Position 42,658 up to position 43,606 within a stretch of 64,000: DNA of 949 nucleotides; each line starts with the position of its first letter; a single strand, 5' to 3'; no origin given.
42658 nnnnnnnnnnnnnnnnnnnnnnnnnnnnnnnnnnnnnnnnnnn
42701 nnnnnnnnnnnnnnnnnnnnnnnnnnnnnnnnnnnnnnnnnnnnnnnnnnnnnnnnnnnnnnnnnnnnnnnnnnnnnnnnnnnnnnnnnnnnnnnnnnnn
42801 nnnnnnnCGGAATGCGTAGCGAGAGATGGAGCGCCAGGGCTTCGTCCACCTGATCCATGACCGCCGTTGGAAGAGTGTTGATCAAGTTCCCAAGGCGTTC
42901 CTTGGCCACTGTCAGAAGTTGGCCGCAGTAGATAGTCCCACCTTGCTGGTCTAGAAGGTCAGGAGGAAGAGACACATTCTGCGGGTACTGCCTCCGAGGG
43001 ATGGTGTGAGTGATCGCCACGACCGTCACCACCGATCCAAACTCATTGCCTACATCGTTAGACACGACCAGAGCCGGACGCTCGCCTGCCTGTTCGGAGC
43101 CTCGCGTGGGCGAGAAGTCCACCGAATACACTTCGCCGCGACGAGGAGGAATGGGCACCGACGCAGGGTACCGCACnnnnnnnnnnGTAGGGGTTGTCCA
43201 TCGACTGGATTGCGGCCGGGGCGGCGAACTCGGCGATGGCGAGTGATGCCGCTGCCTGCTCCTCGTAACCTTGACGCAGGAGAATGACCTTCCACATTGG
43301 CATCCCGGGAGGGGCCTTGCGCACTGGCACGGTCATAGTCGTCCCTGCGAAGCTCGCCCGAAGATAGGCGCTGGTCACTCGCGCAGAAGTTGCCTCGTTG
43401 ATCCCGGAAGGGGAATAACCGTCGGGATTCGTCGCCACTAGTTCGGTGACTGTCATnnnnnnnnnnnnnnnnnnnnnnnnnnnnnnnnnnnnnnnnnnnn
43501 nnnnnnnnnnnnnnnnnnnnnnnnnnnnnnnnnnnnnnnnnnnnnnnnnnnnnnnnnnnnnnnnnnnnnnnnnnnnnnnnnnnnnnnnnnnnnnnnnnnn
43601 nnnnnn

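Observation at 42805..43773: Three-gene, translationally coupled cassette DUF3467 / unknown 90-aa ORF / MazF: a possible tripartite (chaperone-assisted?) toxin-antitoxin module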

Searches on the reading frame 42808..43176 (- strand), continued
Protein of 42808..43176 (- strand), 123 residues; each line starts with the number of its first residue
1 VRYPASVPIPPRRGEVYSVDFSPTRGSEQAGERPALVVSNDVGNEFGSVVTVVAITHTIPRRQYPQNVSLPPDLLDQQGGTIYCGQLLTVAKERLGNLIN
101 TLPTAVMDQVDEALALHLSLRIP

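Call 106: search_protein_families(library=pfam, proteins=[L087:1268-1633:+], max_evalue=1)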
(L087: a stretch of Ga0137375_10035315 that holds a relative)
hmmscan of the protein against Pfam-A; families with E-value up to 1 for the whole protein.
L087:1268-1633:+ (121 aa): 1 family
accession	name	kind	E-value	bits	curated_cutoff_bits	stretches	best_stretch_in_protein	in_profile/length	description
PF02452.23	PemK_toxin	-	8.7e-28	97.1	23.1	1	11-118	1-108/109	PemK-like, MazF-like toxin of type II toxin-antitoxin system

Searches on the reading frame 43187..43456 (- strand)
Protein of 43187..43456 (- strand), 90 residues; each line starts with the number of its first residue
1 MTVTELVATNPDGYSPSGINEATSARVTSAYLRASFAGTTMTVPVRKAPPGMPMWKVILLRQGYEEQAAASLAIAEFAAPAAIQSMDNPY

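Call 3: search_protein_families(library=pfam, proteins=[window:43187-43456:-], max_evalue=1)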
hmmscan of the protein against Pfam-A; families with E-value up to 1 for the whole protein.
seq(90 aa): 0 families

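Call 4: search_protein_families(library=ncbifam, proteins=[window:43187-43456:-], max_evalue=1)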
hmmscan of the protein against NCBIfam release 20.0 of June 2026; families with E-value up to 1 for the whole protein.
seq(90 aa): 1 family
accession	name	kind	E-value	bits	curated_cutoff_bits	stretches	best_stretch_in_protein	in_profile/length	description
TIGR00149.1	TIGR00149_YjbQ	hypoth_equivalog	0.076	12.8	67.75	1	27-61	81-115/132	secondary thiamine-phosphate synthase enzyme YjbQ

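Call 6: find_homologous_proteins(query=window:43187-43456:-, max_evalue=0.01)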
Query seq(90 aa) (90 aa): 1 proteins with E <= 0.01 among 3 candidates.
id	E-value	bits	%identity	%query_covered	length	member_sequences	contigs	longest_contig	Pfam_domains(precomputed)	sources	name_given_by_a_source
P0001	1.0e-50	186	100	100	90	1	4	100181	-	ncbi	ncbi:MAG: hypothetical protein ACLPR9_20245 [Acidimicrobiales bacterium]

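Call 20: search_solved_structures(query=A2, max_evalue=10, show_alignments=2)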
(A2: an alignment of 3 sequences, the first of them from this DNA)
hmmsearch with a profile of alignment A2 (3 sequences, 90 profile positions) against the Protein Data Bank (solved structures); distinct sequences matched with E-value up to 10: 2.
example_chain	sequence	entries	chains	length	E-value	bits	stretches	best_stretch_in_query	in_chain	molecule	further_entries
9se7_T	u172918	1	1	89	0.061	16.7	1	13-62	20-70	Cytochrome c6, chloroplastic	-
1cyi_A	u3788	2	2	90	0.062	16.7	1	13-62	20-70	CYTOCHROME C6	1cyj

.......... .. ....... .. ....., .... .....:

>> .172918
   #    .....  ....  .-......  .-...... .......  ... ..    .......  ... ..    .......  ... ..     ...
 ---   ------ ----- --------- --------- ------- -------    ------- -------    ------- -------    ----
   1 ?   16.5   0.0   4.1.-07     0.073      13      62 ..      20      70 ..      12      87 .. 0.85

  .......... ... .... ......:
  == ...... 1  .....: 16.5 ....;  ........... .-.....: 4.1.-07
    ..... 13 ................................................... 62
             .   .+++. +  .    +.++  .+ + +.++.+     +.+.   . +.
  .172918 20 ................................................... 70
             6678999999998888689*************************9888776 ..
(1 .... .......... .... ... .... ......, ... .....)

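Call 22: search_protein_representatives(protein=window:43187-43456:-)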
Query: 90 residues. Proteins with E-value up to 0.001 (for the whole library): 6; up to 1e-10: 1; up to 1e-30: 0. The best 6 are listed.
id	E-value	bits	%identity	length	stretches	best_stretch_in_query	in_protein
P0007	2.8e-25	103.9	57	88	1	4-90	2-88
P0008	1.1e-09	54.2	39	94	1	2-90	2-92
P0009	9.6e-09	51.3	76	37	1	54-90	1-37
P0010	2.0e-06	43.9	33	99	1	4-90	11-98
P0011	4.6e-06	42.7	47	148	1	4-58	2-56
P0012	1.7e-04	37.7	30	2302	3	19-69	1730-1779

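Call 52: predict_structure(protein=window:43187-43456:-)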
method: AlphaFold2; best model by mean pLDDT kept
length: 90 residues; sequences in the alignment: 1
mean_pLDDT: 54.4   pTM: 0.43
mean pLDDT of the five models: 54.4, 39.2, 37.8, 35.5, 35.5
residues with pLDDT >= 90: 0; 70-90: 14; 50-70: 41; < 50: 35
segments of 3 or more residues with pLDDT < 50: 52-54, 60-90
pLDDT, mean of each block of 10 residues (from residue 1): 69 64 63 69 62 50 39 38 36
secondary structure, 60 per line:
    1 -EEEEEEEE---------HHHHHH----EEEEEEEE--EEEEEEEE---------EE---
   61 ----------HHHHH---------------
elements in order: E2-9 H19-24 E29-36 E39-46 H71-75

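Call 56: search_solved_structures(query=A7, max_evalue=10, show_alignments=0)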
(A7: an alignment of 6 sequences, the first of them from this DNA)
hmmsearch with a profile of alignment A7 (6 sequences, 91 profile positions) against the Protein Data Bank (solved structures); distinct sequences matched with E-value up to 10: 0.

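Call 78: search_protein_families(library=padloc, proteins=[window:43187-43456:-], max_evalue=1)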
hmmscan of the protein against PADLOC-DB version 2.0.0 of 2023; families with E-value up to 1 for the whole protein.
seq(90 aa): 0 families

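Call 90: find_encoding_contigs(protein=P0008, flank=3000, max_places=3)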
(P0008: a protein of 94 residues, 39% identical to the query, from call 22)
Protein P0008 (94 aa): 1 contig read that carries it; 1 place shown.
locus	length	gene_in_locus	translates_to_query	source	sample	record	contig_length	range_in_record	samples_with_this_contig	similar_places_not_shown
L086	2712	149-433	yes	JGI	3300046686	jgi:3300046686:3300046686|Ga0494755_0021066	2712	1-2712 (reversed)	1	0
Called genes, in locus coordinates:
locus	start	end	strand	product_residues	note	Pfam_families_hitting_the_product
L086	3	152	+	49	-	?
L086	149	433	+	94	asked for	-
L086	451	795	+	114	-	PF02452:PemK_toxin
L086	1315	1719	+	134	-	PF05423:Mycobact_memb (weak)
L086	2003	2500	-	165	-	-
